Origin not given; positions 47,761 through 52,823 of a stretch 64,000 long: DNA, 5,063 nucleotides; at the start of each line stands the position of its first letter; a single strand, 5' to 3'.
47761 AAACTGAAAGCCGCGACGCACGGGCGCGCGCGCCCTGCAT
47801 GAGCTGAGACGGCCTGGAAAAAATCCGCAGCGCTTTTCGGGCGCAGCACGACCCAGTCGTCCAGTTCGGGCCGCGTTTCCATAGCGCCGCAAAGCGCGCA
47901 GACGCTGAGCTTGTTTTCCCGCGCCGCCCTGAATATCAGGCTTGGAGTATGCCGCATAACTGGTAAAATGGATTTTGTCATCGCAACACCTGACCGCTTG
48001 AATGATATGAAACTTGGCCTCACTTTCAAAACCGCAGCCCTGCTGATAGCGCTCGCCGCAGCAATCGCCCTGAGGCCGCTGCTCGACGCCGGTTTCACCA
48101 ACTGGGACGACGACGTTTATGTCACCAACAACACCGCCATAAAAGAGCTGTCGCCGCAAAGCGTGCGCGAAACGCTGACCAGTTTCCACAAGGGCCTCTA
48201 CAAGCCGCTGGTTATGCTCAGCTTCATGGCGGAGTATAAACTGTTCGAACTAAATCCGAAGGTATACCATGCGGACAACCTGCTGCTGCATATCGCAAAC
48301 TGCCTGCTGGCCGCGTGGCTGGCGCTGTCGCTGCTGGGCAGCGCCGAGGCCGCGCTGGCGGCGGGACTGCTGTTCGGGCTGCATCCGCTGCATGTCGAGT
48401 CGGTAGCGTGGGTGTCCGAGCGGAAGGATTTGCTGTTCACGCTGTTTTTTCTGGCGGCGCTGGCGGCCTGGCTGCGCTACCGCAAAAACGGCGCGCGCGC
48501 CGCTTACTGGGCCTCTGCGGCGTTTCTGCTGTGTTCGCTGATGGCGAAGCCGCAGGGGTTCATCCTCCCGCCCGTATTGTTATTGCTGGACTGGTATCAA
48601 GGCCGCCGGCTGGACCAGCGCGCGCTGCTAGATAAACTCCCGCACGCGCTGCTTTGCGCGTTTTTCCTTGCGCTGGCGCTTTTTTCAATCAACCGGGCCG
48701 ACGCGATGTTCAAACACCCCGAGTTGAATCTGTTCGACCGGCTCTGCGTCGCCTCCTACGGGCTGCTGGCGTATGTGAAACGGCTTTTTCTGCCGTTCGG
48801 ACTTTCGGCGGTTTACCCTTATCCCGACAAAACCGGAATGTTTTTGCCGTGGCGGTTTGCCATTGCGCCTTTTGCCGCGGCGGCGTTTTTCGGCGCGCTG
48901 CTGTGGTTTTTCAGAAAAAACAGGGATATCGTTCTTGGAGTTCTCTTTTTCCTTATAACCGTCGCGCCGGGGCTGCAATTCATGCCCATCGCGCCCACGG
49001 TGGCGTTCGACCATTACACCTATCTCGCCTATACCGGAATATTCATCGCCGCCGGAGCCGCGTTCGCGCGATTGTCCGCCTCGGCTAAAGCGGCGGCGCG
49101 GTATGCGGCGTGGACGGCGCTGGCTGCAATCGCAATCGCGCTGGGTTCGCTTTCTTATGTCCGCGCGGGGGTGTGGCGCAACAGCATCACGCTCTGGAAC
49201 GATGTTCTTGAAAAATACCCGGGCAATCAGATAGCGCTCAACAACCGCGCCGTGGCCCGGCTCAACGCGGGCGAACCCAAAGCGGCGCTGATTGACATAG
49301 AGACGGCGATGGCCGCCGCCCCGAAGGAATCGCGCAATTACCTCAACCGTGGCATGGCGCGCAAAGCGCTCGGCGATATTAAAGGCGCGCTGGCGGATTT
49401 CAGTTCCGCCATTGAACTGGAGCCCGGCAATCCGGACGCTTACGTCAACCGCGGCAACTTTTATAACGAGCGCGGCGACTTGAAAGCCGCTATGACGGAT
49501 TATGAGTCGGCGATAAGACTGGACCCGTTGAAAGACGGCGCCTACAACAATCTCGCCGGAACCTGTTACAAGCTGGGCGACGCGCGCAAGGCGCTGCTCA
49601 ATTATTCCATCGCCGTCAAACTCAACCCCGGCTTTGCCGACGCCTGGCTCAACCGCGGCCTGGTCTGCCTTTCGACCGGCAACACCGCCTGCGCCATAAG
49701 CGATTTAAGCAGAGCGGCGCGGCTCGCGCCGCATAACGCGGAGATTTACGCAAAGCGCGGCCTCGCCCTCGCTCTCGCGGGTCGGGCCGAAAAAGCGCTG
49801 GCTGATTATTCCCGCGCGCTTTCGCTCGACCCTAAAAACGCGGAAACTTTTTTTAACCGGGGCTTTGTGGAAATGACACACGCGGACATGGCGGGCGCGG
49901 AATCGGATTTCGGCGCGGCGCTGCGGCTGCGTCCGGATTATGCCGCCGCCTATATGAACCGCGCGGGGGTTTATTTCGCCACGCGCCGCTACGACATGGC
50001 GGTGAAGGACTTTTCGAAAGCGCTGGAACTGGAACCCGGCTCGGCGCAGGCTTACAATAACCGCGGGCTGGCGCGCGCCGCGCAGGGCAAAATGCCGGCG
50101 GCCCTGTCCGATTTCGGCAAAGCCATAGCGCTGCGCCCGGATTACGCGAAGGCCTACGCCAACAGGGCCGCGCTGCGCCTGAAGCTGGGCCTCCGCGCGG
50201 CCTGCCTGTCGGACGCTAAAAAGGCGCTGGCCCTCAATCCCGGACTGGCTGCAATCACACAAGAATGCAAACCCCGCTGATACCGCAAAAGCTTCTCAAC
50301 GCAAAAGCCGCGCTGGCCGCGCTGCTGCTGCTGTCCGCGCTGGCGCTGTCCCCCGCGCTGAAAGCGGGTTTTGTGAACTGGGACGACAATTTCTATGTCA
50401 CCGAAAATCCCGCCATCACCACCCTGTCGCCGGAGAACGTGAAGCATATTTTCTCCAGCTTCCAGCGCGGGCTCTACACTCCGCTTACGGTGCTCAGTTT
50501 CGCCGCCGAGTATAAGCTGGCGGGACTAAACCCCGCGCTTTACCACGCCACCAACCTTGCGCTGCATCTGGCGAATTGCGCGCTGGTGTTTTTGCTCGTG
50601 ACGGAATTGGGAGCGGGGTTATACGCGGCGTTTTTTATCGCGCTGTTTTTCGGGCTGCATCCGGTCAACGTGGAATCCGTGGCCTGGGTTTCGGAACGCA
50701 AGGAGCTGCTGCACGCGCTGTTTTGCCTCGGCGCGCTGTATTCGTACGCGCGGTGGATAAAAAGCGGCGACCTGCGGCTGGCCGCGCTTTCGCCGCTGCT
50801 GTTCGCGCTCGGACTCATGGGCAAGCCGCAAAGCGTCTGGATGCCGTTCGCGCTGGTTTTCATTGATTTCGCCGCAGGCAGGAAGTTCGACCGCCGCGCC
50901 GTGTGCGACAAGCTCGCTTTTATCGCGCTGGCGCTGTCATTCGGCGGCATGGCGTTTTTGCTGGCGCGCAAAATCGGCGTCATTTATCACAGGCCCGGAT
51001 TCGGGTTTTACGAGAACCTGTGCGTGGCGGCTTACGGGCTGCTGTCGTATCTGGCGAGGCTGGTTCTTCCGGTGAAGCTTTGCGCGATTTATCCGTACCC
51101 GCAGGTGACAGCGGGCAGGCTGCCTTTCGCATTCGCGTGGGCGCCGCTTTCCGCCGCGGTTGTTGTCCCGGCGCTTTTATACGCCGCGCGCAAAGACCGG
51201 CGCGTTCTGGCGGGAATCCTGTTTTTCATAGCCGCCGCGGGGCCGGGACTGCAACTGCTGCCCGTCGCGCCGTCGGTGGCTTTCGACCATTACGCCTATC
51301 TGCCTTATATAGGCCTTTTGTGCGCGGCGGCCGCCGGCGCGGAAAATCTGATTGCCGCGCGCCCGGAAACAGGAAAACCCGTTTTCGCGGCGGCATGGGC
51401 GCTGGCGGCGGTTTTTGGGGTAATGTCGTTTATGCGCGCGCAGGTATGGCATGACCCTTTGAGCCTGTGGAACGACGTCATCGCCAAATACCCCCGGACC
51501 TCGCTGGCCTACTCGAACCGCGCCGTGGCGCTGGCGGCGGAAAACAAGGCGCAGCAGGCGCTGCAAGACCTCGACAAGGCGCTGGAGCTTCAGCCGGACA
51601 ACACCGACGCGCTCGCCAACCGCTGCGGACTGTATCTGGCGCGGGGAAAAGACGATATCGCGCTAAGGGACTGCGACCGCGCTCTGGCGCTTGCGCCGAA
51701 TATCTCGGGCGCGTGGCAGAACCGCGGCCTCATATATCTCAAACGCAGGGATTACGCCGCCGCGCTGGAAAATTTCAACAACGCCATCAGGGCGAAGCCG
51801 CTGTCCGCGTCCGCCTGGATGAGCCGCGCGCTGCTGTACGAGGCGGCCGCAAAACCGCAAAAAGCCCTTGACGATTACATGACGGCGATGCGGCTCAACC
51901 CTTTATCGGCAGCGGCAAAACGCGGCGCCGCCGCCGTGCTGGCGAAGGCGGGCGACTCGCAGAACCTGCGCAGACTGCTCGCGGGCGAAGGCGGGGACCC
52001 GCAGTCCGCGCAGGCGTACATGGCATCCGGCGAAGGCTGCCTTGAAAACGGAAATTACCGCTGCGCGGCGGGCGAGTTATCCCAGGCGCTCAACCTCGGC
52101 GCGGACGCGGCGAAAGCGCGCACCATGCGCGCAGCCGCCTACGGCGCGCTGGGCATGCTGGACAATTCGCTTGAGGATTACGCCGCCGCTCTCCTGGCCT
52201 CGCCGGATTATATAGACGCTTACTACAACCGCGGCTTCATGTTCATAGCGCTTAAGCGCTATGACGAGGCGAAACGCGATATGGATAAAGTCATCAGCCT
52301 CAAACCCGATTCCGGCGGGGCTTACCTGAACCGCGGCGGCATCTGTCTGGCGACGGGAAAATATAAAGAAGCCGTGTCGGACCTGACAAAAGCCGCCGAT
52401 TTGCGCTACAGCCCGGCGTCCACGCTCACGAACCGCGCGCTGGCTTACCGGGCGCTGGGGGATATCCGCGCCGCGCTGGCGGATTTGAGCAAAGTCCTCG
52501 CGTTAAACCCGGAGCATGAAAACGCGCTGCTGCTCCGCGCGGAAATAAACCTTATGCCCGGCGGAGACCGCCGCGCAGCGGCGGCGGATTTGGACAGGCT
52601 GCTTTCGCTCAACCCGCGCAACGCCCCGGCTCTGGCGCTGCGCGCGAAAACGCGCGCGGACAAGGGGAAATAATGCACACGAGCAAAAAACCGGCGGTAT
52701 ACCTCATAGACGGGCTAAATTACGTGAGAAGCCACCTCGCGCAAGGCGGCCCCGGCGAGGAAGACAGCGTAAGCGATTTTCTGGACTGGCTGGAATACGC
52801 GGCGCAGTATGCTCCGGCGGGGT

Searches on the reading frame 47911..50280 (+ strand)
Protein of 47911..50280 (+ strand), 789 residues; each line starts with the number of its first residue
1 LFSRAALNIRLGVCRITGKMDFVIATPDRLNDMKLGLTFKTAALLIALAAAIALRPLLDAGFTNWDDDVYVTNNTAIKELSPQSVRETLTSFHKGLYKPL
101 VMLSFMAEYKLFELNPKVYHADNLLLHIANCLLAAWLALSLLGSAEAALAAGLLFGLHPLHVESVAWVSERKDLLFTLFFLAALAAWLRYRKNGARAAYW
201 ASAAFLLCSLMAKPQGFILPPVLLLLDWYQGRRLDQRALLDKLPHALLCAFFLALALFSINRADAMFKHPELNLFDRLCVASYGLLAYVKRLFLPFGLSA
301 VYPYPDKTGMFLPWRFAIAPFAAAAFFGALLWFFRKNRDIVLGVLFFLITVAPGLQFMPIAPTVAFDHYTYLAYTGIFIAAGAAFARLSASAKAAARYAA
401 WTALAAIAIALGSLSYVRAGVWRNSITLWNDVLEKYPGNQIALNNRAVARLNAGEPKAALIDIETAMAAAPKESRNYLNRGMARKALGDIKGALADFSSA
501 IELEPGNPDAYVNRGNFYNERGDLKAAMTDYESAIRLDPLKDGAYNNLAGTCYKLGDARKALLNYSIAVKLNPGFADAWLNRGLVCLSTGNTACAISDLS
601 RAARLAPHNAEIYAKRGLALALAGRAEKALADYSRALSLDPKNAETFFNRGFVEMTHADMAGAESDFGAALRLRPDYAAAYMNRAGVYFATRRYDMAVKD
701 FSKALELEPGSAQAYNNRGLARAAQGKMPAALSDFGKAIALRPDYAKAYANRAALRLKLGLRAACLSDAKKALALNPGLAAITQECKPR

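Call 58: search_protein_families(library=pfam, proteins=[window:47911-50280:+], max_evalue=0.00001)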
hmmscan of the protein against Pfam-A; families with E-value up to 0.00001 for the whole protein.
window:47911-50280:+ (789 aa): 14 families
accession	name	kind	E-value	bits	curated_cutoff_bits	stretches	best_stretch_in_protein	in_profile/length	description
PF00515.34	TPR_1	-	9.1e-55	180.8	27.8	4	678-710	1-33/34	Tetratricopeptide repeat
PF13414.12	TPR_11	-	7.7e-48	160.4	26.8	4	624-653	8-37/42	TPR repeat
PF07719.23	TPR_2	-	2.3e-40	133.8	27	0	678-710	1-33/34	Tetratricopeptide repeat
PF13431.12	TPR_17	-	5.2e-36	120.3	24.4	0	499-527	4-32/34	Tetratricopeptide repeat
PF13181.12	TPR_8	-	1.1e-31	106.7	25.7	0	509-539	2-32/34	Tetratricopeptide repeat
PF13371.12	TPR_9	-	1.1e-29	102.7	35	2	451-511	6-66/73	Tetratricopeptide repeat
PF13432.12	TPR_16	-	9.7e-26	90.3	32.7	3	553-610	8-65/65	Tetratricopeptide repeat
PF13428.12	TPR_14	-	9e-17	60.3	23.5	0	577-616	2-41/44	Tetratricopeptide repeat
PF13424.12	TPR_12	-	3.7e-15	56.3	30.1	0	576-641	3-76/77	Tetratricopeptide repeat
PF14559.12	TPR_19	-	2.2e-12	47.5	25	0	487-529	4-46/68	Tetratricopeptide repeat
PF23914.1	TPR_CcmH_CycH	-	5.3e-10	39.8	42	0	573-675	47-152/158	Cytochrome c-type biogenesis protein H TPR domain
PF13174.12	TPR_6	-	3e-09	37.4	26.3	0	509-539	1-31/33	Tetratricopeptide repeat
PF13429.12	TPR_15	-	5.6e-08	33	26.2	0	478-542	117-180/280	Tetratricopeptide repeat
PF01239.28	PPTA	-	1.8e-07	30.9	29.5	0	627-653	2-28/32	Protein prenyltransferase alpha subunit repeat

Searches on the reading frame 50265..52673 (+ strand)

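Call 58: search_protein_families(library=pfam, proteins=[window:50265-52673:+], max_evalue=0.00001)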
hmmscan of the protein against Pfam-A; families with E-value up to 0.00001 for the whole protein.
window:50265-52673:+ (802 aa): 15 families
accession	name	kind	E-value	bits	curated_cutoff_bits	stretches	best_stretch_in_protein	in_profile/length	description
PF00515.34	TPR_1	-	3.2e-44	147.4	27.8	2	718-751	1-34/34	Tetratricopeptide repeat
PF07719.23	TPR_2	-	3.5e-34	114.5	27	0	651-682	2-33/34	Tetratricopeptide repeat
PF13181.12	TPR_8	-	1.8e-27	93.5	25.7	0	651-682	2-33/34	Tetratricopeptide repeat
PF13371.12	TPR_9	-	1.1e-24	86.6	35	1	456-512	4-60/73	Tetratricopeptide repeat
PF13431.12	TPR_17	-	4.1e-20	70.7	24.4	0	470-502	2-34/34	Tetratricopeptide repeat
PF13414.12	TPR_11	-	2.2e-17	62.9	26.8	0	488-526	1-39/42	TPR repeat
PF13428.12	TPR_14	-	3e-14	52.5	23.5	0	483-522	3-42/44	Tetratricopeptide repeat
PF13432.12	TPR_16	-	6.1e-13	49.4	32.7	1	487-538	3-53/65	Tetratricopeptide repeat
PF13424.12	TPR_12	-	9.8e-12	45.3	30.1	0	686-747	5-74/77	Tetratricopeptide repeat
PF14559.12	TPR_19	-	2.2e-10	41.2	25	0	423-479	1-57/68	Tetratricopeptide repeat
PF25575.1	TPR_BSK1_C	-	2.5e-08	34.3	42.2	0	492-546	53-108/118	Serine/threonine-protein kinase BSK1-like, TPR repeats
PF10516.15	SHNi-TPR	-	3.2e-08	33.4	21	0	691-714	8-31/38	SHNi-TPR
PF25063.1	ARM_TT21_C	-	2.3e-07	31.4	35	0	409-510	54-158/209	Tetratricopeptide repeat protein 21 C-terminal ARM domain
PF01239.28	PPTA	-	8.3e-07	28.8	29.5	0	466-491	4-29/32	Protein prenyltransferase alpha subunit repeat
PF13174.12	TPR_6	-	6e-06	27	26.3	0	651-683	1-33/33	Tetratricopeptide repeat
